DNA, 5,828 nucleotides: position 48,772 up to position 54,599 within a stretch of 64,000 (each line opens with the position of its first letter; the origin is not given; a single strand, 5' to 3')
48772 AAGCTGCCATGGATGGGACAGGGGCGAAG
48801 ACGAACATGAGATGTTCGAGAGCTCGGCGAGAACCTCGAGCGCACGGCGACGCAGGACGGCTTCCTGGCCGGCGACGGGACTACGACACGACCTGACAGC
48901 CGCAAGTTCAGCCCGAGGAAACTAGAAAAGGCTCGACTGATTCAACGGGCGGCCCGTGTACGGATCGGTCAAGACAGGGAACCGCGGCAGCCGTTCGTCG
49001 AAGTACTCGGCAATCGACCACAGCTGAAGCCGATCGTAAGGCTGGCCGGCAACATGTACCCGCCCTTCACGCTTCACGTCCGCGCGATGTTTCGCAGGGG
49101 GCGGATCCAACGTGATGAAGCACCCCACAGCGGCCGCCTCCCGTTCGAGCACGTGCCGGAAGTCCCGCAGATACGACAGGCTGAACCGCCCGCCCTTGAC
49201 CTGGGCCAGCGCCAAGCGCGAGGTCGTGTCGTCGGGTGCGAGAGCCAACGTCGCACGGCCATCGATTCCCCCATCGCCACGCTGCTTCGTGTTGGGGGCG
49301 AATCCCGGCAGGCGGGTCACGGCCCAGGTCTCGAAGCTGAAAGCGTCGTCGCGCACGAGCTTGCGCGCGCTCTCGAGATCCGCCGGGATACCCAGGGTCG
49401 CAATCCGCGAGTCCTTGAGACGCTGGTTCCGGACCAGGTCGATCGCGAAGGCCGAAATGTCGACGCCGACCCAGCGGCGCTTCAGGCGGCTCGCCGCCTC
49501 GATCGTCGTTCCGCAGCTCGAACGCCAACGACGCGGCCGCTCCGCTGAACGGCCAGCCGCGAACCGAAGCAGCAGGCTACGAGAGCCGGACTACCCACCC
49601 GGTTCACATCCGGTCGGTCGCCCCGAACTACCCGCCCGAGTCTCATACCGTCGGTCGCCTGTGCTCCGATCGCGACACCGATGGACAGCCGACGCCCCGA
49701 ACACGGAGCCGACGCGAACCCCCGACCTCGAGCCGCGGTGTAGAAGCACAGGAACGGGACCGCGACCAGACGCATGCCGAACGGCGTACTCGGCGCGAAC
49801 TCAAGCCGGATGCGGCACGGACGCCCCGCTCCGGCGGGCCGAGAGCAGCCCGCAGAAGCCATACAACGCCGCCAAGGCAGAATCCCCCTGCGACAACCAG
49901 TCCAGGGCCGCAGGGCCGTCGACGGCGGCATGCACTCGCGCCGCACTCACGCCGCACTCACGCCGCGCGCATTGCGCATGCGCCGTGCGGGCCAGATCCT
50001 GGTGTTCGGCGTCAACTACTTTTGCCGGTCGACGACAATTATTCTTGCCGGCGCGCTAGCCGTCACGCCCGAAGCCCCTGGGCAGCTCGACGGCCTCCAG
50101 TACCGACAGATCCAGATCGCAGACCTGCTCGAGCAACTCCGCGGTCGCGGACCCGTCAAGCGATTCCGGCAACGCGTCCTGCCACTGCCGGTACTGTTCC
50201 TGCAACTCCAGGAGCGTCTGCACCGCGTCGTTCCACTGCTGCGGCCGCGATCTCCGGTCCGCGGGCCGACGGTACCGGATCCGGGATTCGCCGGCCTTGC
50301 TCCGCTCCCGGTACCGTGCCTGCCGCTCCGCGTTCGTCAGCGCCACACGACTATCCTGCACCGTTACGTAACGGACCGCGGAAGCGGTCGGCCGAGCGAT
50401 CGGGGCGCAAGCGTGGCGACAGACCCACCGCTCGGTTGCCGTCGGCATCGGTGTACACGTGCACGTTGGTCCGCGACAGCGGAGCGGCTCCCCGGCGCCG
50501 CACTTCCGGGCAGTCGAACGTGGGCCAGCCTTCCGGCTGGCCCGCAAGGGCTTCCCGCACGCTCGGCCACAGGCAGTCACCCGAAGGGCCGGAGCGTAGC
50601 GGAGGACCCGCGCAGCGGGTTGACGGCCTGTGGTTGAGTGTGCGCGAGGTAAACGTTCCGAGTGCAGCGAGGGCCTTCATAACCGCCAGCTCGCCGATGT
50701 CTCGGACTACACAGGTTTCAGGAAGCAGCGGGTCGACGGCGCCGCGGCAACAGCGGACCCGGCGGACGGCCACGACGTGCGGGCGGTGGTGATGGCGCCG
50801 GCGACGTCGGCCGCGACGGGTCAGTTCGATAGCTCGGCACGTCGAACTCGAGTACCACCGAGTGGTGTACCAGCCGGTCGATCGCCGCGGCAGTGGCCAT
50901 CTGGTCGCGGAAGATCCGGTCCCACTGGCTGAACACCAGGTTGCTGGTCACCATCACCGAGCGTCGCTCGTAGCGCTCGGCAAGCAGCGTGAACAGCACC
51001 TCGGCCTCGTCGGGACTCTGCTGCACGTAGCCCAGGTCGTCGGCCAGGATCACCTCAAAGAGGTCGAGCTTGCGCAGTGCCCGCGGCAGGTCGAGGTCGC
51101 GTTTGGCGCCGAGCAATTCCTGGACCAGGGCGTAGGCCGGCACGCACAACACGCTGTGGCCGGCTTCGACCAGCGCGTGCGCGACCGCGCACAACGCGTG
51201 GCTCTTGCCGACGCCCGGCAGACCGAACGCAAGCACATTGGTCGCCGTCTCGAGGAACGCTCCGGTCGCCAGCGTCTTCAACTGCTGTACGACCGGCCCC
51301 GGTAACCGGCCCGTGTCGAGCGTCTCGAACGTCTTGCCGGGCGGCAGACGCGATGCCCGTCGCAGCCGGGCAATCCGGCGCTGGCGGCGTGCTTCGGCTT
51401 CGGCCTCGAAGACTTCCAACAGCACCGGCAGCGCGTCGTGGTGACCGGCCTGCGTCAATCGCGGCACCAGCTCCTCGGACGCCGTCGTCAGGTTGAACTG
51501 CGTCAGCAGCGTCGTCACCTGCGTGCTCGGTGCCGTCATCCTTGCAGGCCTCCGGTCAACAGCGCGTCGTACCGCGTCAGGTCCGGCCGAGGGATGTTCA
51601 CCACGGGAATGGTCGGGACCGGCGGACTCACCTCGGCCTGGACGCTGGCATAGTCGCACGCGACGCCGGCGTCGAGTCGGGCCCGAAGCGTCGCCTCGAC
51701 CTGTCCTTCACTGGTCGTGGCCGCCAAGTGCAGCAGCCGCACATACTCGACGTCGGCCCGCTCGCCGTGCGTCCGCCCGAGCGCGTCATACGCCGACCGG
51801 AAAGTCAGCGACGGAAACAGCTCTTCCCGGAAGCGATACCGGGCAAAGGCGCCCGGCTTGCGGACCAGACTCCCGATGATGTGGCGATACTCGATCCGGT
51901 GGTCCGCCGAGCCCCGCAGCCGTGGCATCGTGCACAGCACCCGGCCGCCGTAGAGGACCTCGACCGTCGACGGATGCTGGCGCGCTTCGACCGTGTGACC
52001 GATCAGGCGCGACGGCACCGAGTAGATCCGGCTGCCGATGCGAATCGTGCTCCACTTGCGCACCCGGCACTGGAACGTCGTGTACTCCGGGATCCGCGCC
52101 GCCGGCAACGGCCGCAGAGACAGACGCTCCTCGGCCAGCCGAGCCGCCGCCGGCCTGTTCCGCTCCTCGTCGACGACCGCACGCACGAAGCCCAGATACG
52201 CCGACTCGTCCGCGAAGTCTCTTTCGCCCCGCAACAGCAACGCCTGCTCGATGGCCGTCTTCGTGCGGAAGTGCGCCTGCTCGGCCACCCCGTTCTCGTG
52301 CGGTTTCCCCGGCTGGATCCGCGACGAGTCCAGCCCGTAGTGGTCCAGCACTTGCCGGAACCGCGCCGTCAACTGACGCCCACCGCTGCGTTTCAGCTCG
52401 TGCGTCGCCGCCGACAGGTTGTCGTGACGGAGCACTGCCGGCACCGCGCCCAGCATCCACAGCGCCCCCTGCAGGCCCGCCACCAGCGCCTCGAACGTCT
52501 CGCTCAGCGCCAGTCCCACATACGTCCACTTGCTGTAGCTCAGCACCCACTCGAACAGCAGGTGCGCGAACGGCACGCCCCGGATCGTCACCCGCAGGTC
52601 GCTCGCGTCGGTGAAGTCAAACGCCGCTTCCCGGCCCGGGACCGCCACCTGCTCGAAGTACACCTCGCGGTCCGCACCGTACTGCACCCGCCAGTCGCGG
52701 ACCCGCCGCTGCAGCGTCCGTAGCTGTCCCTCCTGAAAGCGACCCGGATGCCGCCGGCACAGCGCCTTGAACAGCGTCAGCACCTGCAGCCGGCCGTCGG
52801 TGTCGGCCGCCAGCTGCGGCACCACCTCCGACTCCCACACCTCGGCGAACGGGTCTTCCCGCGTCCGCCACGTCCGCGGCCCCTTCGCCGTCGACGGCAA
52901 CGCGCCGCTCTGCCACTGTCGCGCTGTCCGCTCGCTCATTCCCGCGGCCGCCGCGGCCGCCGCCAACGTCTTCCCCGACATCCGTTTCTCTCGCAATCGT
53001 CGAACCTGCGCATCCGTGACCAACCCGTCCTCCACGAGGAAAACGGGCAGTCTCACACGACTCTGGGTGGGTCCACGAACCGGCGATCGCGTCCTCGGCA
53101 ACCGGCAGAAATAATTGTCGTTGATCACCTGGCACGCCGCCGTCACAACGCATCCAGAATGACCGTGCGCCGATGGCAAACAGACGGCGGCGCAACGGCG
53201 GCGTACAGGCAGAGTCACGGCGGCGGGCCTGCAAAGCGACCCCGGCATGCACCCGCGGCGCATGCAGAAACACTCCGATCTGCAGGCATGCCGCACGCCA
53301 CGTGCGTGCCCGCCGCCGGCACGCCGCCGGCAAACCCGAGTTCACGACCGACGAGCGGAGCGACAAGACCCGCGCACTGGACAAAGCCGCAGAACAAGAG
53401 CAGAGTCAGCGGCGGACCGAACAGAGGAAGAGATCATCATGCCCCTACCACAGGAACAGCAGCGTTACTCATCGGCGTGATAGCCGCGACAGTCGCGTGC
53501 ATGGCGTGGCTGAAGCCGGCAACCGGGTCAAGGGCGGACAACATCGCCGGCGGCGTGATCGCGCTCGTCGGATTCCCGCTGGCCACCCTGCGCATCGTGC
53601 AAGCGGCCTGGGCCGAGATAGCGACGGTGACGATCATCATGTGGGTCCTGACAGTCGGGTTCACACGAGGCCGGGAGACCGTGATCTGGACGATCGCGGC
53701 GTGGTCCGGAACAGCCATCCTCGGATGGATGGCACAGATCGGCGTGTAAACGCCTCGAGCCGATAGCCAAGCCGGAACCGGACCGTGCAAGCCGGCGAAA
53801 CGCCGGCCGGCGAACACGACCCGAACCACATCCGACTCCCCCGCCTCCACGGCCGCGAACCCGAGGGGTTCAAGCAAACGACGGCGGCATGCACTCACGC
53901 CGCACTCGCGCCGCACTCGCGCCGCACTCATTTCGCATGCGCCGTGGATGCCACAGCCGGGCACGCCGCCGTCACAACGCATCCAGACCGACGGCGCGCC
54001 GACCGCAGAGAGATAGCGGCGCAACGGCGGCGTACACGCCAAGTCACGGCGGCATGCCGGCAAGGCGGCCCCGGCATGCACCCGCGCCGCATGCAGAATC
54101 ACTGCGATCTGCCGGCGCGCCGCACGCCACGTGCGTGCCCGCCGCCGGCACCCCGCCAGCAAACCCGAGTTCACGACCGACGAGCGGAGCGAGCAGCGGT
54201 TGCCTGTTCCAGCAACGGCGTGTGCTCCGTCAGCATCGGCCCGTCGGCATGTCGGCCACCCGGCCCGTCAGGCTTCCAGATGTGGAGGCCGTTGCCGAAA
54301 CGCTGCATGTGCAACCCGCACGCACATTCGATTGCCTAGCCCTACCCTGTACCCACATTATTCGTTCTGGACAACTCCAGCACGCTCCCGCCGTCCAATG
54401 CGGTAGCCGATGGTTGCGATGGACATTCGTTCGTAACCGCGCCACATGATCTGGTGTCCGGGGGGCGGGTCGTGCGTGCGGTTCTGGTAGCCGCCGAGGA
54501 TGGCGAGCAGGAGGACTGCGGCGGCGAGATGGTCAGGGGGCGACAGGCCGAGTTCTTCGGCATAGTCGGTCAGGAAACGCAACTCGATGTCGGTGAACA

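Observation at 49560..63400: Family of long, strongly T-depleted (A+C-rich) non-coding segments in one strand orientation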

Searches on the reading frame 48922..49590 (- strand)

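Call 14: search_protein_families(library=pfam, proteins=[window:48922-49590:-], max_evalue=0.01)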
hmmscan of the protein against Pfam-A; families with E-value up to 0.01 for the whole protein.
window:48922-49590:- (222 aa): 2 families
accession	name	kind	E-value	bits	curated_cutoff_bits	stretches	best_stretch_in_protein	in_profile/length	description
PF04471.18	Mrr_cat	-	0.0017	18.9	21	1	96-162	21-87/115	Restriction endonuclease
PF22722.2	NA-iREase1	-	0.0045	17.4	27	1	99-181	17-97/106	NACHT-associated inactive Restriction Endonuclease 1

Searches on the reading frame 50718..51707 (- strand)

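Call 14: search_protein_families(library=pfam, proteins=[window:50718-51707:-], max_evalue=0.01)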
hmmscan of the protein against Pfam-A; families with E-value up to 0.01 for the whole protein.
window:50718-51707:- (329 aa): 3 families
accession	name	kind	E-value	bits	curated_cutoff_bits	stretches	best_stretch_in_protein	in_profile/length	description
PF01695.23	IstB_IS21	-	3.2e-47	161.5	24.1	1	93-295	30-232/238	IstB-like ATP binding protein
PF13191.12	AAA_16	-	0.00018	22.5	32.6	1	140-246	9-124/167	AAA ATPase domain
PF00308.24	Bac_DnaA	-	0.00026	21.6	23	1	157-255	36-137/162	Bacterial DnaA ATPAse domain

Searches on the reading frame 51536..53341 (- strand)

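Call 14: search_protein_families(library=pfam, proteins=[window:51536-53341:-], max_evalue=0.01)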
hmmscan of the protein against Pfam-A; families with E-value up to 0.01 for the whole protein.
window:51536-53341:- (601 aa): 2 families
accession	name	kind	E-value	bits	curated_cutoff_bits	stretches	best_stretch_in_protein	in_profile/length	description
PF22483.2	Mu-transpos_C_2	-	1.4e-11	44.3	27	1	412-480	1-69/73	Mu transposase, C-terminal domain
PF00665.32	rve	-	7.5e-06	26.6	32.6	1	262-347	26-102/102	Integrase core domain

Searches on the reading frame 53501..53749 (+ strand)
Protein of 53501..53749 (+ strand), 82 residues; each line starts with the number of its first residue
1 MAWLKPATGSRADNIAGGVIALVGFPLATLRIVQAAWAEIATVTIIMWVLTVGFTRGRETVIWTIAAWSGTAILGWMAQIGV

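Call 67: search_protein_families(library=pfam, proteins=[window:53501-53749:+], max_evalue=1)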
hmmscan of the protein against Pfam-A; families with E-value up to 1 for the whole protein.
window:53501-53749:+ (82 aa): 0 families

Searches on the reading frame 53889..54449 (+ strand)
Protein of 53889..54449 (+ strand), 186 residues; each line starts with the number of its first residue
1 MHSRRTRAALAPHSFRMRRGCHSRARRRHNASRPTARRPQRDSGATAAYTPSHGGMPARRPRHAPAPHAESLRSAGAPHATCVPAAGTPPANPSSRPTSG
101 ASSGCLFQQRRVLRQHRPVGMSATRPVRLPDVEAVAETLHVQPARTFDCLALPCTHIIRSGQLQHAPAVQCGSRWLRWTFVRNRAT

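Call 99: search_protein_representatives(protein=window:53889-54449:+)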
Query: 186 residues. Proteins with E-value up to 0.001 (for the whole library): 20; up to 1e-10: 19; up to 1e-30: 1. The best 20 are listed.
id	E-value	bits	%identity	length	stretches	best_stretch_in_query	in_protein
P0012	1.3e-116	403.6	100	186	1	1-186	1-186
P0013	1.7e-17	80.5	83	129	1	140-186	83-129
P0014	9.2e-17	78.1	97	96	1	148-186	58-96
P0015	1.6e-16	77.3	84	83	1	144-186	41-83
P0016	3.4e-16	76.2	92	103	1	147-186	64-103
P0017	4.3e-16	75.9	89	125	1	141-186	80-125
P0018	9.0e-16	74.9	62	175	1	111-186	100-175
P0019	1.3e-15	74.3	95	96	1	149-186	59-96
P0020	1.5e-15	74.2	95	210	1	148-186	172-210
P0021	1.7e-15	73.9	90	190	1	146-186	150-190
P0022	2.7e-15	73.3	84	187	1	143-186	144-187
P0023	2.8e-15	73.2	80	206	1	138-186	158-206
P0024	3.8e-15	72.8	82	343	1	142-186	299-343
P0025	1.1e-14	71.3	78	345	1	133-186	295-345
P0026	5.5e-14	69.0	87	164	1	148-186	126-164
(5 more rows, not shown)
